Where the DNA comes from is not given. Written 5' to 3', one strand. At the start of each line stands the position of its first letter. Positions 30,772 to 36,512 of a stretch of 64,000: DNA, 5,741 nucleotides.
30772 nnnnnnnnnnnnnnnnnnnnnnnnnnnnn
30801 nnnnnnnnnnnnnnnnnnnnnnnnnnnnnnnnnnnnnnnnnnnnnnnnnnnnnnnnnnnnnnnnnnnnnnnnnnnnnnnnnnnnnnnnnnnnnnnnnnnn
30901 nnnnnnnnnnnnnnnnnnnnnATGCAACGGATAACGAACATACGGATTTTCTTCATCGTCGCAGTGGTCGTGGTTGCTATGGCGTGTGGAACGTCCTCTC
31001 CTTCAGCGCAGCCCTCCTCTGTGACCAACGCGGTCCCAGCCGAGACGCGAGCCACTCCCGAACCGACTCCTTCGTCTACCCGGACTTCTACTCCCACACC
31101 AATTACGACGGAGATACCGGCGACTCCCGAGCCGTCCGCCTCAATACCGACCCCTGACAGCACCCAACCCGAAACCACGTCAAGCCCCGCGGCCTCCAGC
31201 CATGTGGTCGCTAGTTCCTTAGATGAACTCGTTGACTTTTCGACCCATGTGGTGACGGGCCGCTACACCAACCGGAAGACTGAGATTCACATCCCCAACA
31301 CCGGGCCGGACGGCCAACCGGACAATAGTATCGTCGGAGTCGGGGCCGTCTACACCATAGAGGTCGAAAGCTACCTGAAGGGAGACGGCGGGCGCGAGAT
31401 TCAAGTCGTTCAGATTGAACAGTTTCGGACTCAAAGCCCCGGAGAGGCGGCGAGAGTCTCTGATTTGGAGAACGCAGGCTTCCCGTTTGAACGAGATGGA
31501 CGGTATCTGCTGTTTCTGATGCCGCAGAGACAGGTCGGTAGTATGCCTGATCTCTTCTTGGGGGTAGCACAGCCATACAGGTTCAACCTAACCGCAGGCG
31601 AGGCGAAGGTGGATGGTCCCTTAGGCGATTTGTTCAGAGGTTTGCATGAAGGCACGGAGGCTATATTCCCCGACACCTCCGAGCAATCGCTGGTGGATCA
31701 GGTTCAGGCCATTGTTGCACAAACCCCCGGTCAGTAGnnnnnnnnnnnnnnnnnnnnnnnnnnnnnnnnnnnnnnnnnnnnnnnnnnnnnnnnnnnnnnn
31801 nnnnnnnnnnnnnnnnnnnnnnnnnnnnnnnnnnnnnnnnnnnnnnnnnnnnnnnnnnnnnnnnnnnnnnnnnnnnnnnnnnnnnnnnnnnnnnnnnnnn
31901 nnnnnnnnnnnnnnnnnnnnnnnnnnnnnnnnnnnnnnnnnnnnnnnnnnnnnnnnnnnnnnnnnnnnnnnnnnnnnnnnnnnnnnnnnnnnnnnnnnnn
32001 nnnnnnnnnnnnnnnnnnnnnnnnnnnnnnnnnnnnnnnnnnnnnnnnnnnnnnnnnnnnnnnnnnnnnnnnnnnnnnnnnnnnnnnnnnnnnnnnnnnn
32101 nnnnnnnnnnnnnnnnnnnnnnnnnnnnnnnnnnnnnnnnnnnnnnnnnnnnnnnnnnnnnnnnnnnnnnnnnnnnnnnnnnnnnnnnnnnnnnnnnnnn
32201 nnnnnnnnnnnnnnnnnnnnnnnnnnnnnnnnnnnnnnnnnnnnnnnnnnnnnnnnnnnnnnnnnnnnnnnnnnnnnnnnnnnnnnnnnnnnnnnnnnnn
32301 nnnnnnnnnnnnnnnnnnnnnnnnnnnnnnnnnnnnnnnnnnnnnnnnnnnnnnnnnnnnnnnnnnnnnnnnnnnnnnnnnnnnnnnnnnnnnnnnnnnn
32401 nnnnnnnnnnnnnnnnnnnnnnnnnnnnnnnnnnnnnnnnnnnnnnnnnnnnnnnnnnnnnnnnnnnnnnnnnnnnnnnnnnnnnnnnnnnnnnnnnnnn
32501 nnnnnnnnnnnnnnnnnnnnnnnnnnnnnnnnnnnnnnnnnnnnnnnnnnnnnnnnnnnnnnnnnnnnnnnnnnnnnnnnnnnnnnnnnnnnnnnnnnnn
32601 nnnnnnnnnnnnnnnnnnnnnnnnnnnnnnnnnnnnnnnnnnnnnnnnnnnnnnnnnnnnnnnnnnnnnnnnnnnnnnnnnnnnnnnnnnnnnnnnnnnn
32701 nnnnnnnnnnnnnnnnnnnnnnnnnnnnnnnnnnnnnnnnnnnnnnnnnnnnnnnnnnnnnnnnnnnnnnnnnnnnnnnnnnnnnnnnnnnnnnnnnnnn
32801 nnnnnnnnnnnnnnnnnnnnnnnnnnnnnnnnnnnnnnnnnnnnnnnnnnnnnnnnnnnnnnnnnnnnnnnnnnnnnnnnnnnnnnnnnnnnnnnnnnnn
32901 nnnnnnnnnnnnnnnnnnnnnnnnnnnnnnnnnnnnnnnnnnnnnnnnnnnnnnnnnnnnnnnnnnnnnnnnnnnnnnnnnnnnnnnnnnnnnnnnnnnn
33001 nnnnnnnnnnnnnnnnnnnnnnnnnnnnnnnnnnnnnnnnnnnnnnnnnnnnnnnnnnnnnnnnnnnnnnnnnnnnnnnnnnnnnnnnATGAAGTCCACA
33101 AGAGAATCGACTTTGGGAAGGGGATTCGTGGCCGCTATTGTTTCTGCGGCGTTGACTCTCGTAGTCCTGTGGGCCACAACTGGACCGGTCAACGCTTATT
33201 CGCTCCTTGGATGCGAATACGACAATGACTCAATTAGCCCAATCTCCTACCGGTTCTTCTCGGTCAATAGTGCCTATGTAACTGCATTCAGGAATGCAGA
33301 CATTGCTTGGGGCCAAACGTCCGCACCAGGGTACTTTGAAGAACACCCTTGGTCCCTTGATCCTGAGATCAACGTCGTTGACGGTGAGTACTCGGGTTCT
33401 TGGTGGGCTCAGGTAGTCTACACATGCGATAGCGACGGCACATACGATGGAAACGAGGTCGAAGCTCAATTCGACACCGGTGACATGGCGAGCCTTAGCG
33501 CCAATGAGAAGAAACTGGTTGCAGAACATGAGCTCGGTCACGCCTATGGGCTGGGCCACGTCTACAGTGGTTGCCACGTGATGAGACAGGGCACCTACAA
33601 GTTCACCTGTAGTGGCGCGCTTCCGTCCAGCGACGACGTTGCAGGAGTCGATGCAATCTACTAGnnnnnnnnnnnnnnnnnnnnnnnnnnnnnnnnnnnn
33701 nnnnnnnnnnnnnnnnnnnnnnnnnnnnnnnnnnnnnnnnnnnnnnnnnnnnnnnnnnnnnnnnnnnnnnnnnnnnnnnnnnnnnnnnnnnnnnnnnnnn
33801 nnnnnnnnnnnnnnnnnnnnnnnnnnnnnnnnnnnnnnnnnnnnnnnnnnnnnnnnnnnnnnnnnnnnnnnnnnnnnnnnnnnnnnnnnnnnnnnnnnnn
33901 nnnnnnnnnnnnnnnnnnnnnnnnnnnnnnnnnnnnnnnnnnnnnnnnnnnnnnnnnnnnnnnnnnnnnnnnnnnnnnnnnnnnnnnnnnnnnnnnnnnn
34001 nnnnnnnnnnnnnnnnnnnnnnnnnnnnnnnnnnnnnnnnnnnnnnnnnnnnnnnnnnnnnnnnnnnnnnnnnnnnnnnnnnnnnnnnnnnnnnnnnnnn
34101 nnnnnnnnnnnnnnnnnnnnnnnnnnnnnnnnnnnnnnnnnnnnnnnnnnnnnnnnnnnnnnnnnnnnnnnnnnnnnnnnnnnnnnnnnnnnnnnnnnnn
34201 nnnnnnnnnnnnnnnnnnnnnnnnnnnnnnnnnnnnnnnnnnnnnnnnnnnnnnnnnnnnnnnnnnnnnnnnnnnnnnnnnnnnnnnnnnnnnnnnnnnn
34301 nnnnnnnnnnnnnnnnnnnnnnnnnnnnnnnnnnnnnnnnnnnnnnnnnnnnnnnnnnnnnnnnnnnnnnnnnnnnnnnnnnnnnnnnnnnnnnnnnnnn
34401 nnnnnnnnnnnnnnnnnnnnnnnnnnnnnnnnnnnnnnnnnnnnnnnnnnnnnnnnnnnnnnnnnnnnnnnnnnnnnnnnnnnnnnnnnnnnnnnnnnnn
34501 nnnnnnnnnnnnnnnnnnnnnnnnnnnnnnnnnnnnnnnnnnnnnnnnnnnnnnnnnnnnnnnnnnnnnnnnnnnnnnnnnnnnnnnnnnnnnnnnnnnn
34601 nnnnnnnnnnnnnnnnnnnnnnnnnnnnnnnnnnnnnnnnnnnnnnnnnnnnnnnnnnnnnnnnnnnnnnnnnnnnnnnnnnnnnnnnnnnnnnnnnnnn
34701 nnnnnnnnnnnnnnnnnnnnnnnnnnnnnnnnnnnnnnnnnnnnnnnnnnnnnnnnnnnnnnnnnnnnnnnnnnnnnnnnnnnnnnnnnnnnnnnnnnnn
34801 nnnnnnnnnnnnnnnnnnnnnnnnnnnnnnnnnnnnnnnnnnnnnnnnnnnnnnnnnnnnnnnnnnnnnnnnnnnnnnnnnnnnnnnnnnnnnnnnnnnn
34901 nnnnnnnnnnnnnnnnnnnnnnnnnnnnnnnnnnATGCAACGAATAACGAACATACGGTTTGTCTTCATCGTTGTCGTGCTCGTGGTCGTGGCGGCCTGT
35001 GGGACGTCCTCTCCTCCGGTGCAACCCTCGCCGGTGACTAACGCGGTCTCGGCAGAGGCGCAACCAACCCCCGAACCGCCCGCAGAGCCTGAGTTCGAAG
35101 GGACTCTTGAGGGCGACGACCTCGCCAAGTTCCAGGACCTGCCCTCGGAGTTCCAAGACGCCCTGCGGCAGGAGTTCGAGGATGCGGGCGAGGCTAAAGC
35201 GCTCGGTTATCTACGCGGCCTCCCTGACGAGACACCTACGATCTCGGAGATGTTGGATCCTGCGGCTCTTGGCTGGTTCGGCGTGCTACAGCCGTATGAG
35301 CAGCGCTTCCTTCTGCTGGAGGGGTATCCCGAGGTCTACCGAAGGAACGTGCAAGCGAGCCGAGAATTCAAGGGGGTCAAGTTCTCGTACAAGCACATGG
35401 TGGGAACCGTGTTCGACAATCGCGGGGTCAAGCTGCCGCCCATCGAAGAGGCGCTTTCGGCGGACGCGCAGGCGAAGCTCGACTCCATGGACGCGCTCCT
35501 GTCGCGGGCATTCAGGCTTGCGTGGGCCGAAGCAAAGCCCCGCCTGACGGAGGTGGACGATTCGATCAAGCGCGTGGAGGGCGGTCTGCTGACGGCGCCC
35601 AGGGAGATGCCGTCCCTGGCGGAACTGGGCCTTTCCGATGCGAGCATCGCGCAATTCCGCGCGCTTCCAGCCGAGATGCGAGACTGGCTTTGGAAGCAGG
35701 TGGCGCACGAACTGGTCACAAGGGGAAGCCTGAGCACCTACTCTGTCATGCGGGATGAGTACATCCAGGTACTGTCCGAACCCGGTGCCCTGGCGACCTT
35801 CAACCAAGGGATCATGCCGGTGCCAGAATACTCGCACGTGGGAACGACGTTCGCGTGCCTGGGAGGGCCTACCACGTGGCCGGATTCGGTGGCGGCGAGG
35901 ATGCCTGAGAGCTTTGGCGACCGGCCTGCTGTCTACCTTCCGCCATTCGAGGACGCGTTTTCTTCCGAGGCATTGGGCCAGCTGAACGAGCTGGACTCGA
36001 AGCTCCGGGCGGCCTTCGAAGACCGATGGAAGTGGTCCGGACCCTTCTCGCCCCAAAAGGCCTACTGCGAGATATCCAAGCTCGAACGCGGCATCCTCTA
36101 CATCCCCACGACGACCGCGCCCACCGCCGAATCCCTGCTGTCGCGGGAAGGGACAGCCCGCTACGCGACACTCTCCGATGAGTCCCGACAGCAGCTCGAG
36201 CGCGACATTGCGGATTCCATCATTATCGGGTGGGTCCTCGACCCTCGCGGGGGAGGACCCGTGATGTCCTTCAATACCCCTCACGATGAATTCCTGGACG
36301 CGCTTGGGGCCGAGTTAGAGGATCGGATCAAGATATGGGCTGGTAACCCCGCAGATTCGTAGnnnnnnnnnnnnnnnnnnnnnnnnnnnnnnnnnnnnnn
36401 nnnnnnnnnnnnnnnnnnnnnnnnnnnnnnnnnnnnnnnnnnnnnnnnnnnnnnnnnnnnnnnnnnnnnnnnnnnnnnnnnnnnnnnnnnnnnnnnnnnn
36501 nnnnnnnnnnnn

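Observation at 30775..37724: Lipoprotein paralogs share a conserved 5' cassette (palindromic operator, leader, signal peptide, linker) but have divergent mature domains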

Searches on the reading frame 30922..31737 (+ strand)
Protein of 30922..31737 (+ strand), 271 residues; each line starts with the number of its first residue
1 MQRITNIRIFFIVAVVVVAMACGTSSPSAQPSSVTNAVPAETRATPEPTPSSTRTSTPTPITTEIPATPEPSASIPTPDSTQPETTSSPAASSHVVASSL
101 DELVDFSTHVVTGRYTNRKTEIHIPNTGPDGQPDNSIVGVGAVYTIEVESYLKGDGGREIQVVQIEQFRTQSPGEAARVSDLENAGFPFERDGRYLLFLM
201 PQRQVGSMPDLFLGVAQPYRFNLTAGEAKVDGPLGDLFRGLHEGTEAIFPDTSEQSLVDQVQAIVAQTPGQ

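Call 7: search_protein_families(library=pfam, proteins=[window:30922-31737:+], max_evalue=0.1)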
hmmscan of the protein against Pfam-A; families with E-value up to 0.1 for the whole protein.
window:30922-31737:+ (271 aa): 0 families

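Call 79: find_homologous_proteins(query=window:30922-31737:+, region=95-271, max_evalue=0.001)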
Query window:30922-31737:+, residues 95-271 (177 aa): 15 proteins with E <= 0.001 among 296 candidates.
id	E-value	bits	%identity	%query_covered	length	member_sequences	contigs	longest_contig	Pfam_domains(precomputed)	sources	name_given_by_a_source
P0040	4.9e-111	386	100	100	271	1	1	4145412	-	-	-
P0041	5.6e-96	337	88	100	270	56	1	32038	-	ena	-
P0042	1.7e-95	336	88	100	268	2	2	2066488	-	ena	-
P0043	5.3e-95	334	87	100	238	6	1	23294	-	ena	-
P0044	2.0e-94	332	86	100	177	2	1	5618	-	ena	-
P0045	3.1e-94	332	85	100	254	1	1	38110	-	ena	-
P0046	6.0e-94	331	86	100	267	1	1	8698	-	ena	-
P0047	6.1e-94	331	86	100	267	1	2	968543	-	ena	-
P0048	3.1e-93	329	86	100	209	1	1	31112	-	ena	-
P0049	1.2e-92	327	85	100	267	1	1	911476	-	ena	-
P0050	8.3e-84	298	85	91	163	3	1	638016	-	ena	-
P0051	1.5e-83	297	78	100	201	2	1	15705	-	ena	-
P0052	1.3e-80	287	75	100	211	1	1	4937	-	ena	-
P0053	2.8e-58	215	85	68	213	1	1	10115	-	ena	-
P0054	3.9e-51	191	78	68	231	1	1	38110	-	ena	-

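Call 81: find_encoding_contigs(protein=P0054, flank=9000, max_places=3)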
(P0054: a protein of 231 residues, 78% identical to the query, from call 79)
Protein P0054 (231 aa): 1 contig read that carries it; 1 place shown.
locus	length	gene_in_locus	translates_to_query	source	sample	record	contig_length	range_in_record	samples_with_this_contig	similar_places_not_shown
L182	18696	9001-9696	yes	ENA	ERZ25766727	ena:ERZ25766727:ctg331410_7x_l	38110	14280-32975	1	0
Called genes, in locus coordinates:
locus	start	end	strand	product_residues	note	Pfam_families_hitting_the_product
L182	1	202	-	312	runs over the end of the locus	-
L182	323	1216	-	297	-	PF01882:DUF58, PF13519:VWA_2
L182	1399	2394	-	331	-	PF20030:bpMoxR, PF07726:AAA_3, PF07728:AAA_5, PF17863:AAA_lid_2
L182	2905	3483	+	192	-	-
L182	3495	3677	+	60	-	-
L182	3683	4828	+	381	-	-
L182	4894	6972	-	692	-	PF00989:PAS, PF08448:PAS_4 (weak), PF13188:PAS_8 (weak), PF13426:PAS_9, PF00512:HisKA, PF02518:HATPase_c, PF00072:Response_reg, PF00486:Trans_reg_C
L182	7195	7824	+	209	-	-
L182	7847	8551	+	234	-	-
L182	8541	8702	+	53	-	-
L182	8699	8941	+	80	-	-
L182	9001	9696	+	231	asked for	-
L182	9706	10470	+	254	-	-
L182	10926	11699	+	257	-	-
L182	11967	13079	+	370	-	-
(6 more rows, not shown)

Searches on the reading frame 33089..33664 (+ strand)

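Call 7: search_protein_families(library=pfam, proteins=[window:33089-33664:+], max_evalue=0.1)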
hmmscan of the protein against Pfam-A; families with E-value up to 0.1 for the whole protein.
window:33089-33664:+ (191 aa): 4 families
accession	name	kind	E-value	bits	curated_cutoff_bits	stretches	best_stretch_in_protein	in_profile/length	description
PF00413.30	Peptidase_M10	-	2.1e-06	28.1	24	1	127-191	95-158/159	Matrixin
PF10462.15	Peptidase_M66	-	0.00064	19.2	20.6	1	145-173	196-223/306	Peptidase M66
PF13688.12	Reprolysin_5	-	0.032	14.9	27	1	116-157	119-157/196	Metallo-peptidase family M12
PF07998.17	Peptidase_M54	-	0.046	14.2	24.4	1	146-165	150-168/194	Peptidase family M54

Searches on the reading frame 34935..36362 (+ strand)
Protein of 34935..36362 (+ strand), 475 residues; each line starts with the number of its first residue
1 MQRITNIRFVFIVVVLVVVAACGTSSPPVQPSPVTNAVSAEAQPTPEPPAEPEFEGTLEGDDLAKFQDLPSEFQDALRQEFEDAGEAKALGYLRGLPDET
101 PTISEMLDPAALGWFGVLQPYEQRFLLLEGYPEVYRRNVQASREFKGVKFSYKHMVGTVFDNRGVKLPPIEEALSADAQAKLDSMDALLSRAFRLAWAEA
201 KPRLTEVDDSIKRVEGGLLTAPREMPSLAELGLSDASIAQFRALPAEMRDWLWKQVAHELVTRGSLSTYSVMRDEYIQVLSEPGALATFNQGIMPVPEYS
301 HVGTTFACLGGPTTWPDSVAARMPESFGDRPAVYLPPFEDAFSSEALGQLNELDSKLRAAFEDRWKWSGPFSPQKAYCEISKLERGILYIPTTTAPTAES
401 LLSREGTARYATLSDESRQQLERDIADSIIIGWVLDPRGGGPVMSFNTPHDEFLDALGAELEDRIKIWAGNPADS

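Call 7: search_protein_families(library=pfam, proteins=[window:34935-36362:+], max_evalue=0.1)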
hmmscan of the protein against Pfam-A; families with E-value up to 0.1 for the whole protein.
window:34935-36362:+ (475 aa): 0 families

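Call 13: find_related_loci(query=window:34935-36362:+, collection=genome_contigs, flank=6000)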
Query window:34935-36362:+ (475 aa) in genome_contigs; peptide patterns used: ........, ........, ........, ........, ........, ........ (x = any residue, [..] = any of these).
52 stretches matched a pattern, but none encodes a relative of the query by tblastn (E <= 1e-3).

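Call 37: find_homologous_proteins(query=window:34935-36362:+, max_evalue=0.001)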
Query window:34935-36362:+ (475 aa): 39 proteins with E <= 0.001 among 8000 candidates.
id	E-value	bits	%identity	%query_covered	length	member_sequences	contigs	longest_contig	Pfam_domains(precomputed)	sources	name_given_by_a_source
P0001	0.0e+0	1010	93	100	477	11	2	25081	-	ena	-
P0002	6.1e-248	841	79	99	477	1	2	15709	-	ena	-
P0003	1.7e-239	814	78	94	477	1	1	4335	-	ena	-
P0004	3.2e-236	803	78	97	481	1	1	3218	-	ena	-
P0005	5.1e-235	799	75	98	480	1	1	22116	-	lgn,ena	-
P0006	2.5e-234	797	74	99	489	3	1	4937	-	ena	-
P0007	9.7e-233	791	76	98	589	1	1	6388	-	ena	-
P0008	6.3e-232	789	74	99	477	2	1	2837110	-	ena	-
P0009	5.3e-230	782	75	99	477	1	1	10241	-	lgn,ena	-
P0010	2.3e-224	764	71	99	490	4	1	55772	-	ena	-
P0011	3.0e-221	753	71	99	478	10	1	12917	-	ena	-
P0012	8.5e-217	739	70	99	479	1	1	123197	-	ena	-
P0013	3.2e-216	737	71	98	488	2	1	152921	-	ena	-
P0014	3.2e-216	737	82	84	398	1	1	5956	-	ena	-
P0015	1.5e-213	728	71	99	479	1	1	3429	-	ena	-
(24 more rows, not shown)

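Call 38: find_encoding_contigs(protein=window:34935-36362:+, flank=8000, max_places=8)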
Protein window:34935-36362:+ (475 aa): no gene with exactly this product is on record in the collection.

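Call 39: find_encoding_contigs(protein=P0001, flank=8000, max_places=6)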
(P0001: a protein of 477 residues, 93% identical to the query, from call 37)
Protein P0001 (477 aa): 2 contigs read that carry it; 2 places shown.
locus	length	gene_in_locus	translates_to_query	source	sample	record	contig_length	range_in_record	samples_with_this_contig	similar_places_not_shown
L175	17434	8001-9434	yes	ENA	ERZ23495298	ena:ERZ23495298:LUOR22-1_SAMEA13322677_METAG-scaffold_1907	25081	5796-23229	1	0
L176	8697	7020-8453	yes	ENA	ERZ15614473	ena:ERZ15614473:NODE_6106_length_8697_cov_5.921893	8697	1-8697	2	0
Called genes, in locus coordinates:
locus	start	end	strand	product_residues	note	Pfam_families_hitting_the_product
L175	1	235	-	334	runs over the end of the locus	PF07584:BatA (weak), PF00092:VWA, PF06707:DUF1194 (weak), PF13519:VWA_2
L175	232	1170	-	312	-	-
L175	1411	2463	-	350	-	PF01882:DUF58, PF13519:VWA_2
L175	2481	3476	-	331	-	PF20030:bpMoxR, PF07726:AAA_3, PF07728:AAA_5, PF17863:AAA_lid_2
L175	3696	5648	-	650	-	PF00989:PAS, PF08448:PAS_4, PF13188:PAS_8 (faint), PF13426:PAS_9, PF00512:HisKA, PF02518:HATPase_c, PF00072:Response_reg, PF00486:Trans_reg_C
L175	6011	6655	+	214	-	-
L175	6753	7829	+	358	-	-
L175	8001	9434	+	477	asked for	-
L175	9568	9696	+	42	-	-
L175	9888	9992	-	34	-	-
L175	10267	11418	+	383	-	-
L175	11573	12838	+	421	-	-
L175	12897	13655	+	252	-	PF00535:Glycos_transf_2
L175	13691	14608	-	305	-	PF04402:SIMPL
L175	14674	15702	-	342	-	PF13490:zf-HC2 (faint)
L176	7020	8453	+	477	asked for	-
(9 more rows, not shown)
